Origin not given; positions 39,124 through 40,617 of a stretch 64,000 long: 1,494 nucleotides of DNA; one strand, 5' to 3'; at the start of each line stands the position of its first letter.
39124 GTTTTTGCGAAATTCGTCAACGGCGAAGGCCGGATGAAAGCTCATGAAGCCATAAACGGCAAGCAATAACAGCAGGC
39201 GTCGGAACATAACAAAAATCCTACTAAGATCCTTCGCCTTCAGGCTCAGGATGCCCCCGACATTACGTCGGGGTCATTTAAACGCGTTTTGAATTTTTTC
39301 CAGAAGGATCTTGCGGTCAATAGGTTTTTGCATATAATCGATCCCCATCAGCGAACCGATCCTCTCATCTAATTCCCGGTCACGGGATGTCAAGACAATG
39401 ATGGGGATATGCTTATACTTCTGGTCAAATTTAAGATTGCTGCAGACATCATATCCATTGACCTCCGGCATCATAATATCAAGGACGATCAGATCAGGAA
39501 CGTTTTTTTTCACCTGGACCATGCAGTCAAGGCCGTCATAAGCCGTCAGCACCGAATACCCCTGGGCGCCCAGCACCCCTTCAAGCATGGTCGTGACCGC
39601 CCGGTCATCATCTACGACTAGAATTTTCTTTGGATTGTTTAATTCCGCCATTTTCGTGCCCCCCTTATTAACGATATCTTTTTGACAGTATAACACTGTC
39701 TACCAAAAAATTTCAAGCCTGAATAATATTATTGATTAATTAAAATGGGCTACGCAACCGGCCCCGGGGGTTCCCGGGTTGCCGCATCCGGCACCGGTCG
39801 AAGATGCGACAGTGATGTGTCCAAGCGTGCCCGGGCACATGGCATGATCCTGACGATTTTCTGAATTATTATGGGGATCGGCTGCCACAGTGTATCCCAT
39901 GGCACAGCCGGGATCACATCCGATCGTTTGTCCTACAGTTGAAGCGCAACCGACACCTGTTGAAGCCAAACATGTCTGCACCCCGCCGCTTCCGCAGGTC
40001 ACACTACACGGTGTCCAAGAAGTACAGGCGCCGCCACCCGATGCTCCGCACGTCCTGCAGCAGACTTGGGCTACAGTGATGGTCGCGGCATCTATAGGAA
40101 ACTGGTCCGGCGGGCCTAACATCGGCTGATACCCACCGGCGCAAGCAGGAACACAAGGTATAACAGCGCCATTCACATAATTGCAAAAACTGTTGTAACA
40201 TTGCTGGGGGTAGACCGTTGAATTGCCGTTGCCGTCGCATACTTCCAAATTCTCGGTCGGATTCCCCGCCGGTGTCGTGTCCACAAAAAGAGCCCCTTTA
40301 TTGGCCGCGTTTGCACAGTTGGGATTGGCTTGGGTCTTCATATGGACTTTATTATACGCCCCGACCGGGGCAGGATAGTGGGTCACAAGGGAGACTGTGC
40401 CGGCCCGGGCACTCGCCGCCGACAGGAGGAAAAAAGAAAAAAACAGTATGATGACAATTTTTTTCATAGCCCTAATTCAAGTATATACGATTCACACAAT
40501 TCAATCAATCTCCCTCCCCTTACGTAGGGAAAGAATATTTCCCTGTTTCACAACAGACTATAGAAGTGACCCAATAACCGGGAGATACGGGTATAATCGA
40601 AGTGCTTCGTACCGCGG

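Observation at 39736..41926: Three tandem paralogous secreted Cys-rich proteins of unrecognised family, divergent from duplicated pilin genes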

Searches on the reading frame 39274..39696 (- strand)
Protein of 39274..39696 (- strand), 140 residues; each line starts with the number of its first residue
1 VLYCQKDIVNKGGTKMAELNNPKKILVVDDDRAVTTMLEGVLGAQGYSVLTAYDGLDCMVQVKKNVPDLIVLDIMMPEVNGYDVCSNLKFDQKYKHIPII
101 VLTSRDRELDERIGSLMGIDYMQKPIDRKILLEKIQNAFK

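Call 4: search_protein_families(library=pfam, proteins=[window:39274-39696:-], max_evalue=1)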
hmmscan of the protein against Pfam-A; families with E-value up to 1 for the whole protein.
window:39274-39696:- (140 aa): 3 families
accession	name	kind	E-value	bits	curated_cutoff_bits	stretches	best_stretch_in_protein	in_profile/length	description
PF00072.30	Response_reg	-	7.4e-23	81.3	30.2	1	25-136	1-111/111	Response regulator receiver domain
PF20161.5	VpsR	-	0.18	11.9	23.7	1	20-135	8-120/121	VpsR domain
PF06490.17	FleQ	-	0.2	12.4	22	1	24-116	1-90/108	Flagellar regulatory protein FleQ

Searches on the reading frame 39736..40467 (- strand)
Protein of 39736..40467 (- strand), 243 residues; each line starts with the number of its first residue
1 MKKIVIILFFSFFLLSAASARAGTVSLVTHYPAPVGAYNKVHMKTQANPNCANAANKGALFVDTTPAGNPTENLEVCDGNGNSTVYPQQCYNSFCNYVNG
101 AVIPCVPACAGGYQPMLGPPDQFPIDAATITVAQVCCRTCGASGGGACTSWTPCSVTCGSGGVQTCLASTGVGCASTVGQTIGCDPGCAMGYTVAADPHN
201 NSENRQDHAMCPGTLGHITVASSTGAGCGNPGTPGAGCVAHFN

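Call 4: search_protein_families(library=pfam, proteins=[window:39736-40467:-], max_evalue=1)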
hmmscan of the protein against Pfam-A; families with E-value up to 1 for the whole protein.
window:39736-40467:- (243 aa): 0 families

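Call 8: search_protein_families(library=ncbifam, proteins=[window:39736-40467:-], max_evalue=1)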
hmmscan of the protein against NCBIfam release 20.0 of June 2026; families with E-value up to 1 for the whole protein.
window:39736-40467:- (243 aa): 0 families

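Call 71: search_protein_families(library=phrogs, proteins=[window:39736-40467:-], max_evalue=0.01)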
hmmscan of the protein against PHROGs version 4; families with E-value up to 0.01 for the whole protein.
window:39736-40467:- (243 aa): 0 families

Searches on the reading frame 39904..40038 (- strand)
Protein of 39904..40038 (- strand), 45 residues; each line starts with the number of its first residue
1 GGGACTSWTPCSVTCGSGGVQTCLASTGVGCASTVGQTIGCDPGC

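Call 69: search_solved_structures(query=A7, max_evalue=1, show_alignments=2)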
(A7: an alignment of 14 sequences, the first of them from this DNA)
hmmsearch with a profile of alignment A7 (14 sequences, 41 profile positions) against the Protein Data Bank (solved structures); distinct sequences matched with E-value up to 1: 14.
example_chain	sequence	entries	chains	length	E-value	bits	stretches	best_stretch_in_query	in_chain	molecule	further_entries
9cca_A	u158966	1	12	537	0.00018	24.9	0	6-19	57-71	Circumsporozoite protein,Pyridoxal 5'-phosphate synthase subunit Pdx1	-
9cca_G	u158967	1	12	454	0.0013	22.2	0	6-19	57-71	Circumsporozoite protein,Pyridoxal 5'-phosphate synthase subunit PDX2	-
7rxi_A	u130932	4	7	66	0.053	17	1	6-19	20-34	Circumsporozoite protein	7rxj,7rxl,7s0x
7rxp_A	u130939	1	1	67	0.055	17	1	6-19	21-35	Circumsporozoite protein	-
3vdj_A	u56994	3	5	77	0.069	16.6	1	6-19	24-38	Circumsporozoite (CS) protein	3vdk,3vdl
6b0s_C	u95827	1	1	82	0.077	16.5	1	6-19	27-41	Circumsporozoite protein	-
9ncy_A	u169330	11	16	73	0.1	16.1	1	6-19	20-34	Circumsporozoite protein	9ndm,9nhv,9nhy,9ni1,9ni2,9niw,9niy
8oil_A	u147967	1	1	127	0.12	15.9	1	6-19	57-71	Circumsporozoite protein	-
9hzj_B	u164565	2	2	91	0.15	15.6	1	6-19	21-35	Circumsporozoite protein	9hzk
6mb3_E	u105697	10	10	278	0.39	14.2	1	6-19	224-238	Plasmodium falciparum recombinant shortened CSP | circumsporozoite protein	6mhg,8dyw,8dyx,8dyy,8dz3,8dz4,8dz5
8eh5_G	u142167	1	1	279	0.39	14.2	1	6-19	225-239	Circumsporozoite protein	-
7v05_X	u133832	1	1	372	0.51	13.9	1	6-19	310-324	Circumsporozoite protein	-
8ek1_P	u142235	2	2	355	0.54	13.8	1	6-19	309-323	Circumsporozoite protein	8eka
9ygf_G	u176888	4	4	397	0.57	13.7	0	6-19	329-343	Circumsporozoite protein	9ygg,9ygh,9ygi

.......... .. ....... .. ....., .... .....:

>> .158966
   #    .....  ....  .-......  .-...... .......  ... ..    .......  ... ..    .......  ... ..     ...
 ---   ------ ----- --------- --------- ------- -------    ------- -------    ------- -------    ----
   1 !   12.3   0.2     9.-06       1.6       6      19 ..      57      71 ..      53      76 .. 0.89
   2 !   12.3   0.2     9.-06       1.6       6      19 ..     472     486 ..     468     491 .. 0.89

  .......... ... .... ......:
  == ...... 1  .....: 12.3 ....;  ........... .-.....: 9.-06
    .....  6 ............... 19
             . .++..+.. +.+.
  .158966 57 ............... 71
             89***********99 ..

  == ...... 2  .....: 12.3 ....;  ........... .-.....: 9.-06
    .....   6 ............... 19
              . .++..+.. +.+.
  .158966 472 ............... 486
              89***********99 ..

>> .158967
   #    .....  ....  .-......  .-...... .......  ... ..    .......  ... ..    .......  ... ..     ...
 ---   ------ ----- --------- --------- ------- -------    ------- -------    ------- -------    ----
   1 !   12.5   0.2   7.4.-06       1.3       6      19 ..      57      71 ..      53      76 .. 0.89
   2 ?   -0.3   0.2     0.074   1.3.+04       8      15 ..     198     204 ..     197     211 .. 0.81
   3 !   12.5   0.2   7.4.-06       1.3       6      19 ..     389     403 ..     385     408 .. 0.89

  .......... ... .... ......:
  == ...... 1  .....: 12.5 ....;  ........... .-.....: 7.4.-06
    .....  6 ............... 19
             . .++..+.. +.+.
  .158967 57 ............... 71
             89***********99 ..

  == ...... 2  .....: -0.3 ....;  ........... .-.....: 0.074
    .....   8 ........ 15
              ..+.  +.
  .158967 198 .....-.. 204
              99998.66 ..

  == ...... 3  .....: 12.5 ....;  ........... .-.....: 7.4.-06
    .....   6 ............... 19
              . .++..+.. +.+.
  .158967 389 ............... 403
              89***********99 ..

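Call 95: predict_structure(alignment_id=A7)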
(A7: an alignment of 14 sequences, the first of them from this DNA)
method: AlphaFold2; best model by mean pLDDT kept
length: 45 residues; sequences in the alignment: 14
mean_pLDDT: 81.7   pTM: 0.54
mean pLDDT of the five models: 81.7, 78.1, 76.7, 75.8, 73.9
residues with pLDDT >= 90: 12; 70-90: 24; 50-70: 8; < 50: 1
segments of 3 or more residues with pLDDT < 50: none
pLDDT, mean of each block of 10 residues (from residue 1): 79 84 83 83 77
secondary structure, 60 per line:
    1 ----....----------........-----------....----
elements in order: E5-8 E19-26 E38-41
